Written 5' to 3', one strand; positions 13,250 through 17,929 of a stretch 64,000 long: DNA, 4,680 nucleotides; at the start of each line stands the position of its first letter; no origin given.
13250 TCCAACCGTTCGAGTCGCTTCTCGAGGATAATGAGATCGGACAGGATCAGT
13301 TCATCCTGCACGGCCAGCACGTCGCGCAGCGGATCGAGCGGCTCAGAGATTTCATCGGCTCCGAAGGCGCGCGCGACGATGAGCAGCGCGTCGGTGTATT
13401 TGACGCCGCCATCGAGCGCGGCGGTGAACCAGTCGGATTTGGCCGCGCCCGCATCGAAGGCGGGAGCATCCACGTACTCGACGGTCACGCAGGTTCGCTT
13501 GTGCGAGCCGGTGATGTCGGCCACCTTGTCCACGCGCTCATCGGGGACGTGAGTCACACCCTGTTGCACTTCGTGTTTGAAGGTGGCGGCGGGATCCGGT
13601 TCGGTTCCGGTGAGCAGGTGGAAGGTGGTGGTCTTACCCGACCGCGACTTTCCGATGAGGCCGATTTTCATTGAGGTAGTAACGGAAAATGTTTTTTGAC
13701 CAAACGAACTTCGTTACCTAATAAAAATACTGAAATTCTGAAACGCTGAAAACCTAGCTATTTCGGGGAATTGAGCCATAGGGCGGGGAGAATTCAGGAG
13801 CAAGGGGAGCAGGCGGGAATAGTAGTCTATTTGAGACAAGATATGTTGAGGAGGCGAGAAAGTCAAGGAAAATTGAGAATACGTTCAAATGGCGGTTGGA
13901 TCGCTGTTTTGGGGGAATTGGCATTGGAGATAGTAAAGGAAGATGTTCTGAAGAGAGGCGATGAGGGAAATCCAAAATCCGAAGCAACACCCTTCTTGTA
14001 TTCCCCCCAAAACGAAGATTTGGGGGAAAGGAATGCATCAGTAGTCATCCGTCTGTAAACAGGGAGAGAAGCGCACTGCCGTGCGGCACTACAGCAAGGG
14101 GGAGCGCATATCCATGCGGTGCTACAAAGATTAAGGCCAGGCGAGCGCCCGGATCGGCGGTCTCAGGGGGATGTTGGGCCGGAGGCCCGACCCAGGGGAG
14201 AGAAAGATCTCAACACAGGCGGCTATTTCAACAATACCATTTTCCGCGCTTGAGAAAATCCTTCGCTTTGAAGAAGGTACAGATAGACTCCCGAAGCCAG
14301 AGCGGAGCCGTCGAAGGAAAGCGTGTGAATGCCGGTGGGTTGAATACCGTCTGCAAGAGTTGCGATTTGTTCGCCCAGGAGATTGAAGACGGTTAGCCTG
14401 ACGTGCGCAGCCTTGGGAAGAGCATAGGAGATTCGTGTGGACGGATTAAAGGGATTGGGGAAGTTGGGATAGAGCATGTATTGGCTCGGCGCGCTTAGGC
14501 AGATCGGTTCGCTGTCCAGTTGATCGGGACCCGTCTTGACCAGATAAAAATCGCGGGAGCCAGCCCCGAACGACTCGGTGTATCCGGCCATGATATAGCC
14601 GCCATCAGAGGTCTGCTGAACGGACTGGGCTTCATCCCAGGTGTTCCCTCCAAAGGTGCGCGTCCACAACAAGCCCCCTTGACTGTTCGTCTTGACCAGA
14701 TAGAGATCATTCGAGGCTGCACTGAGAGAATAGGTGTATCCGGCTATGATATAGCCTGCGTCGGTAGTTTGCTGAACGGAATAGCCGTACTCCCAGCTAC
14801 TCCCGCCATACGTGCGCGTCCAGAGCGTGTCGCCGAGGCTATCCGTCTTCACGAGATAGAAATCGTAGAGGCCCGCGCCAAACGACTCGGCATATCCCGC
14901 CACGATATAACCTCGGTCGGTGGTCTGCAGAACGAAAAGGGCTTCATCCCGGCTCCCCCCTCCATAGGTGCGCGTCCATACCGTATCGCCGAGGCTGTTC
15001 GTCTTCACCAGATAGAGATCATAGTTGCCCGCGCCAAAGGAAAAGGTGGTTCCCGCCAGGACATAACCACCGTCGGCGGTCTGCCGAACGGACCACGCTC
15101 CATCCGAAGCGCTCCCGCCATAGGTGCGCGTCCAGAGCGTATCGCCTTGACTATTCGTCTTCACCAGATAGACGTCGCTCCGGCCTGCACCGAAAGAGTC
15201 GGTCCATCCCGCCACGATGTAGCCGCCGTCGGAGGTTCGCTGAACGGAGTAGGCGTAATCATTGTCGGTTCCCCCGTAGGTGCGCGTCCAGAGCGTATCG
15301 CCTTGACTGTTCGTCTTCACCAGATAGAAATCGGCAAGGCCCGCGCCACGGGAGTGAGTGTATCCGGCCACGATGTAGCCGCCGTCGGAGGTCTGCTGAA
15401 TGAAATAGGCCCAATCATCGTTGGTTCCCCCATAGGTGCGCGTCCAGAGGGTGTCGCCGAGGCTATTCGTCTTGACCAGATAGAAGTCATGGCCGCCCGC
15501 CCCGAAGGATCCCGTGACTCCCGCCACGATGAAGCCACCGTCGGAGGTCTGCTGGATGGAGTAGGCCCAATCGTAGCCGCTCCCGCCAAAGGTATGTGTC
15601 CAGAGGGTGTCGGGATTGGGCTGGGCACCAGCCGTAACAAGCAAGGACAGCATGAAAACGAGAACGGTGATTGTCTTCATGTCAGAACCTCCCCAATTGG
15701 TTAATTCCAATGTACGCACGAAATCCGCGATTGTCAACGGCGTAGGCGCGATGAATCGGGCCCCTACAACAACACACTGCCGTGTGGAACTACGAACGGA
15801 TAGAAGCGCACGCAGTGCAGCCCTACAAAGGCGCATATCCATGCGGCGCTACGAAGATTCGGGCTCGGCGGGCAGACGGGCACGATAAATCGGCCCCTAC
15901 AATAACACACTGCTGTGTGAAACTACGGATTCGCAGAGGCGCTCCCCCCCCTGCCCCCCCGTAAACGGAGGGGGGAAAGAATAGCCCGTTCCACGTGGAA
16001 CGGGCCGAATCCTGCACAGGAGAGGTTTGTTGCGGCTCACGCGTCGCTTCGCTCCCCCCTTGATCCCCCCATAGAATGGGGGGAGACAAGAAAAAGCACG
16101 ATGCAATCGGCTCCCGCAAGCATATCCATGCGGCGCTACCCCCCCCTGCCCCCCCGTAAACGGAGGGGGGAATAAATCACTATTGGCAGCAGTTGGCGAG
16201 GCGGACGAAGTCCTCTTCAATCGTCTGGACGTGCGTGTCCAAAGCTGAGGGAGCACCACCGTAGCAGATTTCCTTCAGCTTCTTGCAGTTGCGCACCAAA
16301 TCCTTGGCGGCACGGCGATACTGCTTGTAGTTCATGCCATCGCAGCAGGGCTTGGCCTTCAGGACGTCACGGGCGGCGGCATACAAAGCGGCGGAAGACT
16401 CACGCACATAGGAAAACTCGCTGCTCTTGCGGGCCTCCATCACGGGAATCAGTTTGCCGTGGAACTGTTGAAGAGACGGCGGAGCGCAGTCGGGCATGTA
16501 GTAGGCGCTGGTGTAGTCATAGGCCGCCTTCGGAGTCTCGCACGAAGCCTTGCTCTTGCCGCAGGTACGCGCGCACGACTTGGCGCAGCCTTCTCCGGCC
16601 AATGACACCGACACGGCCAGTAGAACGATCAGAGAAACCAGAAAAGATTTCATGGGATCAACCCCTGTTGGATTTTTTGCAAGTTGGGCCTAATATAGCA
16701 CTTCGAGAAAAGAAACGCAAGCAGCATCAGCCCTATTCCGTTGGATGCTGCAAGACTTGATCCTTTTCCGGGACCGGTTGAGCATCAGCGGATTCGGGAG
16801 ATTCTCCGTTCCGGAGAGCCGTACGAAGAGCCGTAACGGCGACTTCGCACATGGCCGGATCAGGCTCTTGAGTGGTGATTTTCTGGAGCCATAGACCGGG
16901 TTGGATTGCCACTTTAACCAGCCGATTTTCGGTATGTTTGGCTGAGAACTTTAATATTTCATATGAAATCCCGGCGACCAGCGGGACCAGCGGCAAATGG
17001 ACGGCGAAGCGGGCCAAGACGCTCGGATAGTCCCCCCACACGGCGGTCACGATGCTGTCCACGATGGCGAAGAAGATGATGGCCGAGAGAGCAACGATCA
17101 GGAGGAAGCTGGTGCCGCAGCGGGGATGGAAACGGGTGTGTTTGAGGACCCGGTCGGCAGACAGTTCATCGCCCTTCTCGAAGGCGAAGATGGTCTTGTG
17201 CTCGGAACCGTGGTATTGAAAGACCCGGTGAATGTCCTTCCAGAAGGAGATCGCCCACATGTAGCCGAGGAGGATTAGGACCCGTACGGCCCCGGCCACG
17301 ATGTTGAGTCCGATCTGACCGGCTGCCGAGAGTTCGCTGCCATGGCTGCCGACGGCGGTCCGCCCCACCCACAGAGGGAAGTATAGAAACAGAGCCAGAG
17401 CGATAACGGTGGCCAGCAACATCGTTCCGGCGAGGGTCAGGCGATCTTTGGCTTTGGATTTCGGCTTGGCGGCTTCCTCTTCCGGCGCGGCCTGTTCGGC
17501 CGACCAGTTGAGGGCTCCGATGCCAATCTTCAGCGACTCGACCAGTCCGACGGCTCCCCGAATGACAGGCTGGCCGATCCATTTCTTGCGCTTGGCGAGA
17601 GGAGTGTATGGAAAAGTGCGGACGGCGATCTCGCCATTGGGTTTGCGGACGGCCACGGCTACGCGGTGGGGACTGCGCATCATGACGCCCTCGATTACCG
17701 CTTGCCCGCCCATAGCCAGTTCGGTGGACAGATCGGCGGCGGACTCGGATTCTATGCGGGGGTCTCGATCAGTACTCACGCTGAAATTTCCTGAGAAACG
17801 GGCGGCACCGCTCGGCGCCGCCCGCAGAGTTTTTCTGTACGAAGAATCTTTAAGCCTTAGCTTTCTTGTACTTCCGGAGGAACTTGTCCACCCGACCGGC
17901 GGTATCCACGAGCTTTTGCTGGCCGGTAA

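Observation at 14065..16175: T9SS beta-propeller gene bracketed by a degenerate ~28-nt direct-repeat family plus identical poly-C/poly-G hairpin modules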

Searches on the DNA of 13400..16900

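Call 14: search_rna_families(source=window, start=13400, end=16900, threshold=evalue, max_evalue=5)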
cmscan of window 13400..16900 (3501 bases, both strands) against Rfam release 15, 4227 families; matches with E-value up to 5: 4.
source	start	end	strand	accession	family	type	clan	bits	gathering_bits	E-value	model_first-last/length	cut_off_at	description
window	15976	16088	-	RF02278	Betaproteobacteria_toxic_sRNA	Gene; sRNA;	-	29.4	50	0.0037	1-64/64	no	Betaproteobacteria toxic small RNA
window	16719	16755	+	RF01543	TB11Cs5H2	Gene; snRNA; snoRNA; HACA-box;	-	23.9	47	0.04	1-68/68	no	Trypanosomatid snoRNA TB11Cs5H2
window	15976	16086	-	RF02837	anti-hemB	Gene; sRNA;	-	22.4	49.5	0.039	1-81/81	no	Burkholderia RNA 7 (anti-hemB)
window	13568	13711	+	RF02175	SMAD5-AS1_3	Gene; lncRNA;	-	15.3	60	3.3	1-125/125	no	SMAD5 antisense RNA 1 conserved region 3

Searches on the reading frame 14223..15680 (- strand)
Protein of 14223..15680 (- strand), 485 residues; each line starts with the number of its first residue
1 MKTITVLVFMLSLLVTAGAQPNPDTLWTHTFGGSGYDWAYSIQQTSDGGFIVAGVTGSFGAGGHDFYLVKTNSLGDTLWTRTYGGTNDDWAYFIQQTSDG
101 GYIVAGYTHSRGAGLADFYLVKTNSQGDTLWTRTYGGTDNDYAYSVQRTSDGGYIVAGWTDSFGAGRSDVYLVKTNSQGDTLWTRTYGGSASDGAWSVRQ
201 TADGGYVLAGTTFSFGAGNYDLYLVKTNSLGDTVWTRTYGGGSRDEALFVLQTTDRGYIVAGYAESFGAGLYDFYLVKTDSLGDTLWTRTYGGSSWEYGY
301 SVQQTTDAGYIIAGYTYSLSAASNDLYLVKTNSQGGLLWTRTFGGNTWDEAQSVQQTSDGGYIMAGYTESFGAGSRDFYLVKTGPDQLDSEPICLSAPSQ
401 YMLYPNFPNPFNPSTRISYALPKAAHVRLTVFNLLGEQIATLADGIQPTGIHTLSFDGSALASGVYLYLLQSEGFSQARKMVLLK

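Call 8: search_protein_families(library=pfam, proteins=[window:14223-15680:-], max_evalue=0.01)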
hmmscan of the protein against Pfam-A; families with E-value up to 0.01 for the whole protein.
window:14223-15680:- (485 aa): 3 families
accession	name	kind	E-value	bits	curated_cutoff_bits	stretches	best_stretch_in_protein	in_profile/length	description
PF17164.10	DUF5122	-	3.7e-12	46.7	27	0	150-179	2-30/36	Domain of unknown function (DUF5122) beta-propeller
PF18962.6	Por_Secre_tail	-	3.1e-07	31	27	1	407-482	2-74/75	Secretion system C-terminal sorting domain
PF13860.13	FlgD_ig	-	0.0038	17.6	27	0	416-466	13-69/79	FlgD Ig-like domain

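Call 9: find_encoding_contigs(protein=window:14223-15680:-, flank=10000, max_places=10)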
Protein window:14223-15680:- (485 aa): no gene with exactly this product is on record in the collection.

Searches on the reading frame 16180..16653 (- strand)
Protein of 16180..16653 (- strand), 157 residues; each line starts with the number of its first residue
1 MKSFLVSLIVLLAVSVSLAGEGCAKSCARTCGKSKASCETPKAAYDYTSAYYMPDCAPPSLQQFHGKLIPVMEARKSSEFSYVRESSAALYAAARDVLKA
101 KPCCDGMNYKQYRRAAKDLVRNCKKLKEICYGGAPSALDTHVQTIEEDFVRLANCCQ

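Call 8: search_protein_families(library=pfam, proteins=[window:16180-16653:-], max_evalue=0.01)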
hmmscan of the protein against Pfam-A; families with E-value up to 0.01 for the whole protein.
window:16180-16653:- (157 aa): 0 families

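Call 11: find_encoding_contigs(protein=window:16180-16653:-, flank=10000, max_places=10)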
Protein window:16180-16653:- (157 aa): 2 contigs read that carry it; 2 places shown.
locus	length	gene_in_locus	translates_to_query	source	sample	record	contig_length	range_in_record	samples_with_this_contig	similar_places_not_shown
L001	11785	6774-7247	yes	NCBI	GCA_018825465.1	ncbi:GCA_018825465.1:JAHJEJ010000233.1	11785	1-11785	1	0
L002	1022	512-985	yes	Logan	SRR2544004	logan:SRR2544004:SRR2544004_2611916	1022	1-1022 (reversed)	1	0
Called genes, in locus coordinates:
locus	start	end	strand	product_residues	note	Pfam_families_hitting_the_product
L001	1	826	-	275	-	PF00474:SSF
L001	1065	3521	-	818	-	PF13802:Gal_mutarotas_2, PF01055:Glyco_hydro_31_2nd, PF21365:Glyco_hydro_31_3rd, PF17137:DUF5110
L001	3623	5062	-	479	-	PF00756:Esterase, PF18962:Por_Secre_tail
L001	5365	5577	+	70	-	PF01197:Ribosomal_L31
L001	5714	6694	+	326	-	PF07136:DUF1385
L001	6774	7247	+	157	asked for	-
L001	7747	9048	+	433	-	PF17164:DUF5122 (faint), PF18962:Por_Secre_tail (weak)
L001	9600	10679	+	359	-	PF02824:TGS (weak), PF06071:YchF-GTPase_C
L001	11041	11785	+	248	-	PF05157:MshEN, PF00437:T2SSE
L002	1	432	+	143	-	?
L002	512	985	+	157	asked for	-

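Call 43: find_homologous_proteins(query=window:16180-16653:-, max_evalue=0.00001)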
Query window:16180-16653:- (157 aa): 3 proteins with E <= 0.00001 among 63 candidates.
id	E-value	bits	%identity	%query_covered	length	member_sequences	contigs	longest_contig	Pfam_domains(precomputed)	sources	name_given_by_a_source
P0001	6.4e-99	346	100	100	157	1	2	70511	-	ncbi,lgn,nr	ncbi:hypothetical protein KKH27_00715 [bacterium]|nr:hypothetical protein [bacterium] MBU1984226.1 h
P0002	4.7e-63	230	69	100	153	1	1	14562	-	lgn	-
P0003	1.1e-45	173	70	71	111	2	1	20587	-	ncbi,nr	ncbi:MAG: hypothetical protein PHI18_00080, partial [bacterium]|nr:hypothetical protein [bacterium]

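Call 44: find_encoding_contigs(protein=P0002, flank=6000, max_places=4)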
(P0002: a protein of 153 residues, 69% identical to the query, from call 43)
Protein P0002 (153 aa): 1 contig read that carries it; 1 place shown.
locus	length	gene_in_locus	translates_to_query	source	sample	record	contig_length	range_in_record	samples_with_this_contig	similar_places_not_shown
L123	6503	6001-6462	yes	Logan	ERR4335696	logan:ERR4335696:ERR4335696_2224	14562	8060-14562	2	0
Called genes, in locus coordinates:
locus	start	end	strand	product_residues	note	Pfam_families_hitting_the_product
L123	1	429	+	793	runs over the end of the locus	-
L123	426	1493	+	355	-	-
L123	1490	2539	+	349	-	PF03349:Toluene_X (faint), PF19572:PorV (weak)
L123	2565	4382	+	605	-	-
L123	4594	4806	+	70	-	PF01197:Ribosomal_L31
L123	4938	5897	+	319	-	PF07136:DUF1385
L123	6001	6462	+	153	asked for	-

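Call 45: find_encoding_contigs(protein=P0003, flank=6000, max_places=4)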
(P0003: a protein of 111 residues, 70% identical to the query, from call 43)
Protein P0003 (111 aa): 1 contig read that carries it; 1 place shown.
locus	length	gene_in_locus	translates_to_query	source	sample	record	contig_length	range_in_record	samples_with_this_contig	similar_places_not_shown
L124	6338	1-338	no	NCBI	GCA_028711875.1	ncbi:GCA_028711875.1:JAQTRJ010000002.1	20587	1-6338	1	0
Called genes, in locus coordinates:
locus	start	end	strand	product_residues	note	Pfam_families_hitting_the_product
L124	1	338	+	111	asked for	?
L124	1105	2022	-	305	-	PF10546:P63C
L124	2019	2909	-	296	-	PF12760:Zn_ribbon_IS1595, PF12762:DDE_Tnp_IS1595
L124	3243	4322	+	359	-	PF02824:TGS (weak), PF06071:YchF-GTPase_C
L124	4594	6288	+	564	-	PF05157:MshEN, PF00437:T2SSE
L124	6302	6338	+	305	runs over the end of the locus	-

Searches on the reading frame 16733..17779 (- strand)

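Call 8: search_protein_families(library=pfam, proteins=[window:16733-17779:-], max_evalue=0.01)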
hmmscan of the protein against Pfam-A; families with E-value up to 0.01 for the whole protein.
window:16733-17779:- (348 aa): 1 family
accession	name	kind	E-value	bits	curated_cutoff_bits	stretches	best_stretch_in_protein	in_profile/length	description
PF07136.16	DUF1385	-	2.2e-76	256.6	22.1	1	71-322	2-225/227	Protein of unknown function (DUF1385)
